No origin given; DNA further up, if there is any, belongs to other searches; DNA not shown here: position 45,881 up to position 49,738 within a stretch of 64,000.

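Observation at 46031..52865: Translationally coupled four-gene operon of unknown function built around a degenerate HSP70-like protein: candidate undescribed system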

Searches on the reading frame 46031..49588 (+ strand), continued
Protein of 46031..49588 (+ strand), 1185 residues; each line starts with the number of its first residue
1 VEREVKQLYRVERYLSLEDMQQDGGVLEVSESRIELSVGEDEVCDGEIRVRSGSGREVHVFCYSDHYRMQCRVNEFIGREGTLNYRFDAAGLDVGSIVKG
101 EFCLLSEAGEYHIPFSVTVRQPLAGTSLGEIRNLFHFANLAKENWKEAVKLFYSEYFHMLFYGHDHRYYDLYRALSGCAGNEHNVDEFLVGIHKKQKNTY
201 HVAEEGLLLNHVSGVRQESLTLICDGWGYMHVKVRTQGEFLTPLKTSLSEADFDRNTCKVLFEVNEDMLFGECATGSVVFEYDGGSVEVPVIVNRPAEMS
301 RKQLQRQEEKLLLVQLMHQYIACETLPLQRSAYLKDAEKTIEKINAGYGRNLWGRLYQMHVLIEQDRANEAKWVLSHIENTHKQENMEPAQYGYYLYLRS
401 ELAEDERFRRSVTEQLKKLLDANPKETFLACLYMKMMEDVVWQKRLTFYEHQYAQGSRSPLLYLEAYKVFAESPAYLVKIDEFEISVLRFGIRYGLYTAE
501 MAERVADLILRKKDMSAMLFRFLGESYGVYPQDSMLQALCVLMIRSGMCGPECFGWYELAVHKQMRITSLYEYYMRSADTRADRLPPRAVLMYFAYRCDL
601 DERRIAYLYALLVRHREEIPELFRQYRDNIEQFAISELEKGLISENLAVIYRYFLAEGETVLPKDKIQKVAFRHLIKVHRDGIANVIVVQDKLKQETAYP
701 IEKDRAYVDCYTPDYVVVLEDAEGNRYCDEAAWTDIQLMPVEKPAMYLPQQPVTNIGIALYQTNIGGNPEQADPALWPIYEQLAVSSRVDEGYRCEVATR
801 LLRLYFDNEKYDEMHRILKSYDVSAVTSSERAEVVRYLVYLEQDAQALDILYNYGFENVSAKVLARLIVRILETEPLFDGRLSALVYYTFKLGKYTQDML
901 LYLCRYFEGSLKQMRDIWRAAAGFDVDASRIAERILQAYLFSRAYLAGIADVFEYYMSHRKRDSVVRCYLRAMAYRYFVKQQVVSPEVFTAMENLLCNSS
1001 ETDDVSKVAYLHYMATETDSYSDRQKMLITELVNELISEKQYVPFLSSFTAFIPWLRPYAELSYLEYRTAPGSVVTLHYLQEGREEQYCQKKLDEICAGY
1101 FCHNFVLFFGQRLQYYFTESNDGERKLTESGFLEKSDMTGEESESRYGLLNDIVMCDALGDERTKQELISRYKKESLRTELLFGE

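Call 42: fold_search(model_id=the predicted structure, library=pdb)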
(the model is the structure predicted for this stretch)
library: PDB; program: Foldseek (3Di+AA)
matches with E <= 10: 1808; with E <= 0.001: 80
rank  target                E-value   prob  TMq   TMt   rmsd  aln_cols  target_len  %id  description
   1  7sqc_2A               7.2e-07  1.00  0.08  0.12  14.6       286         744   10  Ciliary C1 central pair apparatus isolated from Chlamydomonas reinhardtii (released 2022-04-13)
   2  7sqc_2B               1.3e-06  1.00  0.08  0.12  14.5       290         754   10  Ciliary C1 central pair apparatus isolated from Chlamydomonas reinhardtii (released 2022-04-13)
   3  9ijj_L                3.2e-06  1.00  0.07  0.33  19.5       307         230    8  In situ structure of the central apparatus in mouse sperm axoneme. (released 2025-06-04)
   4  8r0a_N                5.1e-06  1.00  0.13  0.17  44.0       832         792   14  Cryo-EM structure of the cross-exon pre-B+5'ss complex (released 2024-05-22)
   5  8qxd_N                5.3e-06  1.00  0.12  0.15  44.1       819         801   12  Cryo-EM structure of the cross-exon pre-B complex (released 2024-05-22)
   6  7sqc_F1               8.4e-06  1.00  0.08  0.18  15.0       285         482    7  Ciliary C1 central pair apparatus isolated from Chlamydomonas reinhardtii (released 2022-04-13)
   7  8q9t_E                9.9e-06  1.00  0.14  0.15  29.3       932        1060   11  CryoEM structure of a S. Cerevisiae Ski238 complex bound to RNA (released 2023-11-29)
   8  9ijj_C                1.2e-05  1.00  0.08  0.09  18.1       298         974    8  In situ structure of the central apparatus in mouse sperm axoneme. (released 2025-06-04)
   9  7som_D                1.2e-05  1.00  0.08  0.06  27.2       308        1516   10  Ciliary C2 central pair apparatus isolated from Chlamydomonas reinhardtii (released 2022-04-13)
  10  7n6g_3J               1.4e-05  1.00  0.08  0.23  22.6       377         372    8  C1 of central pair (released 2022-05-18)
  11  8bbg_D                1.4e-05  1.00  0.10  0.10  39.7       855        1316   12  Structure of the IFT-A complex; anterograde IFT-A train model (released 2022-12-21)
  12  9ijj_h                1.5e-05  1.00  0.08  0.06  14.2       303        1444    8  In situ structure of the central apparatus in mouse sperm axoneme. (released 2025-06-04)
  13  7sqc_M1               1.6e-05  1.00  0.07  0.15  19.7       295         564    8  Ciliary C1 central pair apparatus isolated from Chlamydomonas reinhardtii (released 2022-04-13)
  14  7sqc_F0               2.1e-05  1.00  0.07  0.26  14.9       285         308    8  Ciliary C1 central pair apparatus isolated from Chlamydomonas reinhardtii (released 2022-04-13)
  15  7n6g_3K               2.2e-05  1.00  0.08  0.23  22.1       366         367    8  C1 of central pair (released 2022-05-18)
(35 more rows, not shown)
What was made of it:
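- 46931..48043 (+): A alpha-solenoid 1 (aa 301-671), TPR-like helical repeats. Foldseek hits to the TPR scaffolds Ski3, Ctr9, Naa15, Prp6 and IFT-A subunits at E 5e-6 to 1e-4 (call 42).
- Closest known: Large TPR scaffolds. Same: The two solenoids of A superpose on these TPR scaffolds at Foldseek E 5e-6 to 1e-4 (call 42), so A is a protein-protein interaction platform.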

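Call 68: fold_search(model_id=the predicted structure, library=viral)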
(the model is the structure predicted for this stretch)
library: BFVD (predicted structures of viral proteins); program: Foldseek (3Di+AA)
matches with E <= 10: 1049; with E <= 0.001: 29
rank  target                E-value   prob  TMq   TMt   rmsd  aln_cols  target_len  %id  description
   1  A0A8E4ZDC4            5.4e-08  1.00  0.08  0.14  24.0       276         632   10  BACON domain-containing protein [Polaribacter phage Leef_1]
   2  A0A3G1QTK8            5.6e-07  1.00  0.08  0.12  21.9       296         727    9  Putative cellulase or glycoside hydrolase [Erwinia phage phiEaP8]
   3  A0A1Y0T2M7            1.0e-06  1.00  0.09  0.10  11.6       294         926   10  Glycoside hydrolase family 5 domain-containing protein [Pseudomonas phage Skulduggery]
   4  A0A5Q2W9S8            1.3e-06  1.00  0.07  0.20  55.8       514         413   10  (no name in the UniProt tables at hand)
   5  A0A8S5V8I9            1.8e-06  1.00  0.07  0.16  18.6       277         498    8  BACON domain-containing protein [Siphoviridae sp. cttma3]
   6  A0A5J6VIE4            2.8e-06  1.00  0.07  0.09  21.5       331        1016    9  Uncharacterized protein [Megaviridae environmental sample]
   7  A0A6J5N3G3            1.2e-05  1.00  0.07  0.10  16.0       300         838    9  Tip attachment protein J [uncultured Caudovirales phage]
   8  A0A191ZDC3            2.3e-05  1.00  0.07  0.31  15.6       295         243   10  Putative coagulation factor 5/8 domain-containing protein [Erwinia phage vB_EamP_Gutmeister]
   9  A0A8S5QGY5            2.8e-05  1.00  0.07  0.22  18.0       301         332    9  BACON domain-containing protein [Myoviridae sp. ctgpD8]
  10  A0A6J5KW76            5.2e-05  1.00  0.07  0.11  17.4       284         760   10  Glycoside hydrolase, family 5 [uncultured Caudovirales phage]
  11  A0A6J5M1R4            5.4e-05  0.75  0.06  0.07  49.2      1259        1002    8  Uncharacterized protein [uncultured Caudovirales phage]
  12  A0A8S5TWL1            6.8e-05  1.00  0.09  0.11  10.9       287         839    8  Tail protein [Siphoviridae sp. ctcx61]
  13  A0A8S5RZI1            7.7e-05  1.00  0.07  0.24  16.7       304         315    9  Binding domain, N-terminal [Myoviridae sp. ctNQV2]
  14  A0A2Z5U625            9.3e-05  1.00  0.07  0.26  36.8       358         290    9  Ig-like domain-containing protein [Rhinolophus gammaherpesvirus 1]
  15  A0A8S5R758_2          1.1e-04  1.00  0.08  0.09  11.9       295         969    9  Tail protein [virus sp. ctee23]
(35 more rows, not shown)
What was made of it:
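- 46109..46912 (+): A N-terminal module: Ig/ASH-like beta-sandwich (aa 27-120), helical insert (aa 134-191) and a second beta-sandwich (aa 199-294). The helical insert holds the most conserved patch of the protein, G129 to Y153 (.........). Foldseek hits to tandem Ig-like/ASH-like domains of ciliary central-pair proteins at E 7e-7 to 1e-5 (call 42) and to BACON/Ig-like domains in BFVD (call 68).
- Tried and rejected: Foldseek of A against BFVD gave generic Ig/BACON-like hits (call 68).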
